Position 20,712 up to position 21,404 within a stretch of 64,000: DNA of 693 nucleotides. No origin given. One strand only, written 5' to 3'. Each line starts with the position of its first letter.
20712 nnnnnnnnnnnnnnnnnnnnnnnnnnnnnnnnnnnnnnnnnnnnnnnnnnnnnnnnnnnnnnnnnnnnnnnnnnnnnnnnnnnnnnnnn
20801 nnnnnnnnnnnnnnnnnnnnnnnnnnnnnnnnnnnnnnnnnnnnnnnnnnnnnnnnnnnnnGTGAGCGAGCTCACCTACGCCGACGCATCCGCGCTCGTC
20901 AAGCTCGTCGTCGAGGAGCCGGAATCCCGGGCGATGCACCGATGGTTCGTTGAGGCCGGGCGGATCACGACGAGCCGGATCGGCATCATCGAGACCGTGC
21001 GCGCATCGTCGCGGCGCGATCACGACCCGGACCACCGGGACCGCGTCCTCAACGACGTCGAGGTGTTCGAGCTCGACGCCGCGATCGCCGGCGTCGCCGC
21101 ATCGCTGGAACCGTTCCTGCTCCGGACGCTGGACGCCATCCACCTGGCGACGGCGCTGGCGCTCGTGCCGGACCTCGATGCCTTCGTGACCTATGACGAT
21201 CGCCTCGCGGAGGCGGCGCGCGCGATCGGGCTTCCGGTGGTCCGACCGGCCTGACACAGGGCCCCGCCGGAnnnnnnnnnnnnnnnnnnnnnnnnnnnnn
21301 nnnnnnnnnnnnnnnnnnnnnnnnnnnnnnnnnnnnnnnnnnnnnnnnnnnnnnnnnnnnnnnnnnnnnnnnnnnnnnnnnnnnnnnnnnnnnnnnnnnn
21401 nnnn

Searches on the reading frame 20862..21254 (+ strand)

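Call 23: search_protein_families(library=pfam, proteins=[window:20862-21254:+], max_evalue=0.001)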
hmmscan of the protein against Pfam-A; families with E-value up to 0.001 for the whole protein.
window:20862-21254:+ (130 aa): 1 family
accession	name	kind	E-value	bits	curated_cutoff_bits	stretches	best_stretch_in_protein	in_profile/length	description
PF01850.27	PIN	-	2.6e-11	44.6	23.6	1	6-120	2-119/120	PIN domain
